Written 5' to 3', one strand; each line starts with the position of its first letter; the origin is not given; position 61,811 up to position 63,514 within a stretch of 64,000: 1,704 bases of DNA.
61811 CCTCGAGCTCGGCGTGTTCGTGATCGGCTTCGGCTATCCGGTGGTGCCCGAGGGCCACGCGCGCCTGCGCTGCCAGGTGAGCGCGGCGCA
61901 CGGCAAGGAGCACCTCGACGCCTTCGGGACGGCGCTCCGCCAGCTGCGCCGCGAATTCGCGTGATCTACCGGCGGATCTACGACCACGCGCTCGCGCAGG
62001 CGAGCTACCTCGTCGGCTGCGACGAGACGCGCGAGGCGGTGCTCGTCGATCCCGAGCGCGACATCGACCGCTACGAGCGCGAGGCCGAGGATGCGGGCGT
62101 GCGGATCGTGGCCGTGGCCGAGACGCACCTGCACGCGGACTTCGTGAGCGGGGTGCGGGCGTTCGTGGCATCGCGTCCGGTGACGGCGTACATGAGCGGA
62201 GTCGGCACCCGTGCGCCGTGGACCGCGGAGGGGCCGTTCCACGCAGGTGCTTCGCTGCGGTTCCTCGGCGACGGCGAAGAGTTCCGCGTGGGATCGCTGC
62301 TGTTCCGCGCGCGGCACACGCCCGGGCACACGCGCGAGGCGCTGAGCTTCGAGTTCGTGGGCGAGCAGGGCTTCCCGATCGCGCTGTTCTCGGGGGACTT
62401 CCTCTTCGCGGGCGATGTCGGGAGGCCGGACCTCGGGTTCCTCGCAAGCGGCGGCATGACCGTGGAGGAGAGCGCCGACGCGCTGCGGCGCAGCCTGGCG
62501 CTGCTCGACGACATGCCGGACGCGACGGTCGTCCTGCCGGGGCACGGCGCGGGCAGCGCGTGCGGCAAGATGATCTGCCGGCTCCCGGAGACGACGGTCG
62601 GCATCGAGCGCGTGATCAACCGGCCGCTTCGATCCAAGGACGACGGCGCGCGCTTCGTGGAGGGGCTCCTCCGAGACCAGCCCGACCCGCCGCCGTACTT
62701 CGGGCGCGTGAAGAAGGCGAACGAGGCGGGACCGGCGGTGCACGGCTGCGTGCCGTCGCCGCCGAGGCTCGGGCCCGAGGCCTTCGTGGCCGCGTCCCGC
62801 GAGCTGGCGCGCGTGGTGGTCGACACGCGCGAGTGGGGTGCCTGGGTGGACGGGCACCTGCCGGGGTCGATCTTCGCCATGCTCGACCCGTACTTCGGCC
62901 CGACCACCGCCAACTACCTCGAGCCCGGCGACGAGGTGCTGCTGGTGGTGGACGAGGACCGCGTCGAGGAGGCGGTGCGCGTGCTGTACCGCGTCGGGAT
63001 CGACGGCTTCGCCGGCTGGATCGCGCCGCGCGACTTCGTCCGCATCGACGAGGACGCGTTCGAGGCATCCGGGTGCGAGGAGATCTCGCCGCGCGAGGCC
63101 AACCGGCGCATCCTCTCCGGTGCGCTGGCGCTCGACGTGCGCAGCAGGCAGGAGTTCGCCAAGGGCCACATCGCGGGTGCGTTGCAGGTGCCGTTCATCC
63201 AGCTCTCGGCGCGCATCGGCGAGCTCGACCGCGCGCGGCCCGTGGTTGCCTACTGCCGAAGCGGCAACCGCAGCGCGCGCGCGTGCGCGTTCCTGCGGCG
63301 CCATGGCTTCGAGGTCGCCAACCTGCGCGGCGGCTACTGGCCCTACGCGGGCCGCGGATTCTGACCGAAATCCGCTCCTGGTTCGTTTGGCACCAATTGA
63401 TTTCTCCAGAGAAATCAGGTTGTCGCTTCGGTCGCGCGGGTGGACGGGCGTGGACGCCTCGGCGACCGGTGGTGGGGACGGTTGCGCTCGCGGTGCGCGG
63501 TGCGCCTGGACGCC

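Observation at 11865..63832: Apparently undescribed interspersed repeat family that sits on stop codons (11 copies, 7 loci)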

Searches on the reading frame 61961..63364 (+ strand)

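Call 29: search_protein_families(library=pfam, proteins=[window:61961-63364:+], max_evalue=0.01)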
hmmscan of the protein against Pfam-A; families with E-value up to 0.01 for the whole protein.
window:61961-63364:+ (467 aa): 3 families
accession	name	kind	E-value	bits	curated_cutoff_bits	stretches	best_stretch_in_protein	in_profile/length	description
PF00581.25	Rhodanese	-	5e-23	81.9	22.2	1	378-459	3-96/102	Rhodanese-like domain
PF00753.33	Lactamase_B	-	4e-15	56.7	22.7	1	13-195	6-196/196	Metallo-beta-lactamase superfamily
PF12706.13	Lactamase_B_2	-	0.0076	16.3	27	0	27-154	3-144/200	Beta-lactamase superfamily domain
